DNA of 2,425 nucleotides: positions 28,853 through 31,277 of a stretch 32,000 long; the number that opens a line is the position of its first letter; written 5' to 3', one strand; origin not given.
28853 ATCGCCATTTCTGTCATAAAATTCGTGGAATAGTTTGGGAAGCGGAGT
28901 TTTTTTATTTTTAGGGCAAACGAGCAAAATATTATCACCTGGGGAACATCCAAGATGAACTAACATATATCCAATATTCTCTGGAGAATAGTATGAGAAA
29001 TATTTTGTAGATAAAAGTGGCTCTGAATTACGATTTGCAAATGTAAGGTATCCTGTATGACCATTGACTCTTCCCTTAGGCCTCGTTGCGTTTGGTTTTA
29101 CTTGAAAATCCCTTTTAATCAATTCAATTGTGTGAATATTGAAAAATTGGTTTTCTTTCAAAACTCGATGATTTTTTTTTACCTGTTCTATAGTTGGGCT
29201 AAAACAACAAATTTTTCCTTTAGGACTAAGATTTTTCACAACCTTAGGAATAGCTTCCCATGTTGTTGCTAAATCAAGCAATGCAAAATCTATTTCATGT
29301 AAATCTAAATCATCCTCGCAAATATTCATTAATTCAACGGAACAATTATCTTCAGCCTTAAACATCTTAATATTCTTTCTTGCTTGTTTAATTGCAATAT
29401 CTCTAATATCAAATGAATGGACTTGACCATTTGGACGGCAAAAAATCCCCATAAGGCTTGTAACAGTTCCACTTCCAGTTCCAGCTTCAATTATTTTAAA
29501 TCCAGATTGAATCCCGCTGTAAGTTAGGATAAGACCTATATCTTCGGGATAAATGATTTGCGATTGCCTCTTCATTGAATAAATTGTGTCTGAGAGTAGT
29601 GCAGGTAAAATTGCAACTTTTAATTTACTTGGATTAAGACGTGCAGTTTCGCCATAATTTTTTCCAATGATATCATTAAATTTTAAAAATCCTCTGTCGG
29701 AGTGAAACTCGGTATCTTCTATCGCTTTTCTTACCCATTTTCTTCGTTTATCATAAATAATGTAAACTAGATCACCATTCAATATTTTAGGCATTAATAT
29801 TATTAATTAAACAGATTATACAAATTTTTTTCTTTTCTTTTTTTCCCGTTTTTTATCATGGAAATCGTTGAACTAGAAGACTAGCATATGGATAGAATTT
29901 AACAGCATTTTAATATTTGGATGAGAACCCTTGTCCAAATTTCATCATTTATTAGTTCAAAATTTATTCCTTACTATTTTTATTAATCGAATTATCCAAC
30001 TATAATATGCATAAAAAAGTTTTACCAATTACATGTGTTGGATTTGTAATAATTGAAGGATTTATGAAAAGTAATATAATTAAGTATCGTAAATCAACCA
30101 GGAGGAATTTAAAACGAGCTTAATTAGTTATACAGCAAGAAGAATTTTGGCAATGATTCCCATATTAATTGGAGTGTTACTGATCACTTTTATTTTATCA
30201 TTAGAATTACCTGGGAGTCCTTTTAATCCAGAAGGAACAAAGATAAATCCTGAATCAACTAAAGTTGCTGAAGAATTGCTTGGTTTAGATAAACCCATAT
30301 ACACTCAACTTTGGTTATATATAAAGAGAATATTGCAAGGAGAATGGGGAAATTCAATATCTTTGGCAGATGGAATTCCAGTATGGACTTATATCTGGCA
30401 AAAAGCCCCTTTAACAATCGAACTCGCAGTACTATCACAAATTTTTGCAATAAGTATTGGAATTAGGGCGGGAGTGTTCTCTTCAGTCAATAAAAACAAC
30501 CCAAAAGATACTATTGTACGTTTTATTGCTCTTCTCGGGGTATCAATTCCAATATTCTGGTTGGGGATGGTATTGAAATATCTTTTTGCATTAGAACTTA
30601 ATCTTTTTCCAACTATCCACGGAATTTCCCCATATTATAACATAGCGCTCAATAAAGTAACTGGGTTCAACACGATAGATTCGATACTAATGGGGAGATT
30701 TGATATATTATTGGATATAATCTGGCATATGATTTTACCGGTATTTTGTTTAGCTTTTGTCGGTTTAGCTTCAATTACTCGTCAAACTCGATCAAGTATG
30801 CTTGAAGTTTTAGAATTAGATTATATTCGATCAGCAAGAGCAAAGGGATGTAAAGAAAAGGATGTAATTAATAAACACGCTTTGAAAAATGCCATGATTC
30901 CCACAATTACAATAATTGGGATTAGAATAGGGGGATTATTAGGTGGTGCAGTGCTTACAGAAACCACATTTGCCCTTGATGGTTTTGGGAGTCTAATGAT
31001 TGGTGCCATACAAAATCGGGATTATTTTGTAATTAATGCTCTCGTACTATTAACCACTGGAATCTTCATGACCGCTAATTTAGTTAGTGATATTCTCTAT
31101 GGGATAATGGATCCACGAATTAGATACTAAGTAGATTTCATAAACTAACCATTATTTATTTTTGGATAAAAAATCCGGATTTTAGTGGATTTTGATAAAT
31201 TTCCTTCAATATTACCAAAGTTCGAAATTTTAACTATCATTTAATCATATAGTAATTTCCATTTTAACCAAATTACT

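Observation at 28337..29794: TrmI with a tandem, SAM-motif-less copy of its own catalytic domain: a single-chain analogue of eukaryotic Trm61/Trm6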

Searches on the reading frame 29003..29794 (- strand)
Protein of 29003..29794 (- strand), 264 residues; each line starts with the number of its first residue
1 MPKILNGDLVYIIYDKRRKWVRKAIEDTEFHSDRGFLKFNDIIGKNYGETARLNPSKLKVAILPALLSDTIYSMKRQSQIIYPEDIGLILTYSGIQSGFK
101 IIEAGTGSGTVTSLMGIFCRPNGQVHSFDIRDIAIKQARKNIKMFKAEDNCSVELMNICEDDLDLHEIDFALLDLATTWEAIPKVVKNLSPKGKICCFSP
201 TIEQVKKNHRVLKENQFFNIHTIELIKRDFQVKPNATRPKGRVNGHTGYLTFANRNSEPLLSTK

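Call 3: search_protein_families(library=pfam, proteins=[window:29003-29794:-], max_evalue=1)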
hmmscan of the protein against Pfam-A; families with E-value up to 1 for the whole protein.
window:29003-29794:- (264 aa): 15 families
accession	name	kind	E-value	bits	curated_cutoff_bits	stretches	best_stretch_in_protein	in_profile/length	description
PF08704.16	GCD14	-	2.9e-38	132.4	26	2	74-234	17-181/247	tRNA methyltransferase complex GCD14 subunit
PF13847.12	Methyltransf_31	-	2.1e-08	34.4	27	1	96-210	2-127/145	Methyltransferase domain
PF01135.25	PCMT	-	1e-05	25.8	20.3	1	69-150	45-125/210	Protein-L-isoaspartate(D-aspartate) O-methyltransferase (PCMT)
PF14801.12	TrmI-like_N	-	0.00024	21.4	24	1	7-48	6-47/50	TrmI-like N-terminal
PF13649.12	Methyltransf_25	-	0.00037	21.5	27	1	101-188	1-88/97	Methyltransferase domain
PF06325.19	PrmA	-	0.0027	17.7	22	1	95-203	159-263/296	Ribosomal protein L11 methyltransferase (PrmA)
PF06962.18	rRNA_methylase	-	0.008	16.6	22.7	0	125-162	1-36/137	Putative rRNA methylase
PF21985.2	TR61B_FKBP-like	-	0.017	15.4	27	1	27-52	26-51/55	TR61B FKBP-like domain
PF08242.18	Methyltransf_12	-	0.018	16.2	30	1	103-193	2-96/98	Methyltransferase domain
PF05175.20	MTS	-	0.033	14.3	23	1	100-160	34-92/170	Methyltransferase small domain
PF13578.12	Methyltransf_24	-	0.054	14.8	26.3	1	102-191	1-92/105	Methyltransferase domain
PF01209.24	Ubie_methyltran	-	0.06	13.1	20.1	1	92-198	42-152/233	ubiE/COQ5 methyltransferase family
PF18096.6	Thump_like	-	0.079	13.3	26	1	219-255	25-63/78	THUMP domain-like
PF13679.12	Methyltransf_32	-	0.11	12.9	27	1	97-161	25-92/143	Methyltransferase domain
PF13489.12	Methyltransf_23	-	0.14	12.3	27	1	95-147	20-70/164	Methyltransferase domain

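Call 45: search_solved_structures(query=window:29021-29794:-, max_evalue=0.001, show_alignments=5)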
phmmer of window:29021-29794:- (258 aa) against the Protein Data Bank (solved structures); distinct sequences matched with E-value up to 0.001: 12.
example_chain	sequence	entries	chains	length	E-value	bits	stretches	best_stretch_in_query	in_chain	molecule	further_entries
3mb5_A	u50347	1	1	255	2.8e-40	141.4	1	5-255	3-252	SAM-dependent methyltransferase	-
3lga_A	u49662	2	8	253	4.2e-40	140.8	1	5-255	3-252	SAM-dependent methyltransferase | SAM-dependent methyltransferase, putative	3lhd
1o54_A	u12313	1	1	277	9.9e-31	110.1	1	6-255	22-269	SAM-dependent O-methyltransferase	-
1i9g_A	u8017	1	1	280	5.4e-27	97.9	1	7-254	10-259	HYPOTHETICAL PROTEIN RV2118C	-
2yvl_A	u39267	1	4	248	7.9e-23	84.2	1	6-254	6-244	Hypothetical protein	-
2pwy_A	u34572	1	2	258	5.8e-21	78.1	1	26-253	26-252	tRNA (adenine-N(1)-)-methyltransferase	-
5ccb_A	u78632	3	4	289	1.1e-20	77.2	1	35-240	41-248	tRNA (adenine(58)-N(1))-methyltransferase catalytic subunit TRMT61A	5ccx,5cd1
5c1i_A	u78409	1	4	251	7.2e-20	74.5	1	26-253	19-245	tRNA (adenine(58)-N(1))-methyltransferase TrmI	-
5c0o_E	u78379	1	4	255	1e-19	74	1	26-253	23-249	tRNA (adenine(58)-N(1))-methyltransferase TrmI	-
5eqj_B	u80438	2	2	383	1.3e-19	73.7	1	6-235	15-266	tRNA (adenine(58)-N(1))-methyltransferase catalytic subunit TRM61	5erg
1yb2_A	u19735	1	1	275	1.1e-15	60.9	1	74-256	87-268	hypothetical protein Ta0852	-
2b25_A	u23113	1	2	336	5.4e-12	48.7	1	31-175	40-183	hypothetical protein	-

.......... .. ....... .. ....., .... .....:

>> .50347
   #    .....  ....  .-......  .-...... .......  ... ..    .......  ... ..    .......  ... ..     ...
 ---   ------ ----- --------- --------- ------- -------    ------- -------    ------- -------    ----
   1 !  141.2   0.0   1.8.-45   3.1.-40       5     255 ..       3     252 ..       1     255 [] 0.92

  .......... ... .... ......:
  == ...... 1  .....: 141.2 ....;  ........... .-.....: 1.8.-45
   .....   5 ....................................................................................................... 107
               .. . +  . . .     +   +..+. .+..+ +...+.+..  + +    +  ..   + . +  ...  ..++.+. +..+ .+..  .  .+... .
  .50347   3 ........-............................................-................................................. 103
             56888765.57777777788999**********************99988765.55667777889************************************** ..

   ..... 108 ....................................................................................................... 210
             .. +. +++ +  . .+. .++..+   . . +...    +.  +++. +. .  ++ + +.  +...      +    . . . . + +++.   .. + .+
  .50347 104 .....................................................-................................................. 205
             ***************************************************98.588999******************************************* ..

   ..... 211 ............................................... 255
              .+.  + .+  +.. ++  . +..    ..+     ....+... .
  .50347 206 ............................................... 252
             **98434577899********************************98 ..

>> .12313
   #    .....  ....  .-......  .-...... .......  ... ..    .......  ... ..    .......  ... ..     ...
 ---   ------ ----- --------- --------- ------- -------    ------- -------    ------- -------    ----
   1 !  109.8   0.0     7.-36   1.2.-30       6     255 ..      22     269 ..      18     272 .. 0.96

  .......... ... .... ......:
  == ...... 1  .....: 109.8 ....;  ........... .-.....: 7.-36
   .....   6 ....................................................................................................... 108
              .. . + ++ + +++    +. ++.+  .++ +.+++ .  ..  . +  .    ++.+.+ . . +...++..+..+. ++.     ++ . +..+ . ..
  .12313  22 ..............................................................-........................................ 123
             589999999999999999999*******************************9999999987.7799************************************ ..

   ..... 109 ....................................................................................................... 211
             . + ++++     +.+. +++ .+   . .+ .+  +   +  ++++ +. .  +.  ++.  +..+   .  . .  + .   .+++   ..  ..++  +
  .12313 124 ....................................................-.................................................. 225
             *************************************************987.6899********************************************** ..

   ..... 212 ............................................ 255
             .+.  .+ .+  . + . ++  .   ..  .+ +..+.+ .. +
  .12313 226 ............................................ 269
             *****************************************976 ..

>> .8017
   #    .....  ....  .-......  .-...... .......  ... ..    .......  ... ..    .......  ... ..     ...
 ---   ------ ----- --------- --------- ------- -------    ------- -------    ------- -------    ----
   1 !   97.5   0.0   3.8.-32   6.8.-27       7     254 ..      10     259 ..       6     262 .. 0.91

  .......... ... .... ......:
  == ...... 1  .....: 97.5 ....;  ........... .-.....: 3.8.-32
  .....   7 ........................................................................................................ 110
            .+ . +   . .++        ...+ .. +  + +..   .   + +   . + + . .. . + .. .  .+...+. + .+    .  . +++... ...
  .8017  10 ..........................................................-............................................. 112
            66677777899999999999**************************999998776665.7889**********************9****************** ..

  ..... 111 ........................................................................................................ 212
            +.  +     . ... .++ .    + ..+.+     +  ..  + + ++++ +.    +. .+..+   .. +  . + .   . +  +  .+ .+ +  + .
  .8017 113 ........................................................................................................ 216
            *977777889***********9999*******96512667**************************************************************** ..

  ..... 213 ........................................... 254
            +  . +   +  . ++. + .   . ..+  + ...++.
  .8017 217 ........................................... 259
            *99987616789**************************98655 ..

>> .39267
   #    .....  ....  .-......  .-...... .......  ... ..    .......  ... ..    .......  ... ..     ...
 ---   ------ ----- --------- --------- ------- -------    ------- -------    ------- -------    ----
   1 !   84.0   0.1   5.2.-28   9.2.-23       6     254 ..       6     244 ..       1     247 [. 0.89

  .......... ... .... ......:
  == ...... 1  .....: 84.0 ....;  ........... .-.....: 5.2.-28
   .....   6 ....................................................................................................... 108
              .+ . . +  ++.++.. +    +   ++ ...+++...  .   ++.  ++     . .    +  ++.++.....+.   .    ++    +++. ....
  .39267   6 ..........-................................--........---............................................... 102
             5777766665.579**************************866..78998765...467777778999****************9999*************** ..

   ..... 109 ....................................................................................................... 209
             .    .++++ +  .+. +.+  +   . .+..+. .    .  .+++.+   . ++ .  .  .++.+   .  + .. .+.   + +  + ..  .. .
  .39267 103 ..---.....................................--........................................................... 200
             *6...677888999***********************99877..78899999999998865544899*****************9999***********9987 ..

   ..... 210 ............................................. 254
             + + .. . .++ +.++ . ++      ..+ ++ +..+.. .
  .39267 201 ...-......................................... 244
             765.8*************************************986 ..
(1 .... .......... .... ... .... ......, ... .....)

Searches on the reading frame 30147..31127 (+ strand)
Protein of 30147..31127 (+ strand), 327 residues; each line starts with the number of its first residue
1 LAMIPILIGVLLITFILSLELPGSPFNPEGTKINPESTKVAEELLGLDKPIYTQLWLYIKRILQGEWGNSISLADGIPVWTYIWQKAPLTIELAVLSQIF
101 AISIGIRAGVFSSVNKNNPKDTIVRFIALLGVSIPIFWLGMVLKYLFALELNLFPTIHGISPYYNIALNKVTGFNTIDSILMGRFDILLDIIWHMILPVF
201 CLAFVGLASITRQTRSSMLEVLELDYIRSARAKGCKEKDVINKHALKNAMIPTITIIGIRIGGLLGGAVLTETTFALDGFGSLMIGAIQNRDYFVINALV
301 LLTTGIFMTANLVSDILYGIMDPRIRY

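Call 47: search_protein_families(library=pfam, proteins=[window:30147-31127:+], max_evalue=0.00001)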
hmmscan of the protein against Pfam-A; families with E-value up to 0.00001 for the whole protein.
window:30147-31127:+ (327 aa): 2 families
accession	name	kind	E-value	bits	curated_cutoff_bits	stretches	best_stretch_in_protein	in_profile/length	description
PF00528.27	BPD_transp_1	-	2.2e-41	142.1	26.4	1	105-326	1-183/184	Binding-protein-dependent transport system inner membrane component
PF19300.4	BPD_transp_1_N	-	1.5e-06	28.8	23.8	1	4-91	13-111/114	Binding-prot-dependent transport system membrane comp, N-term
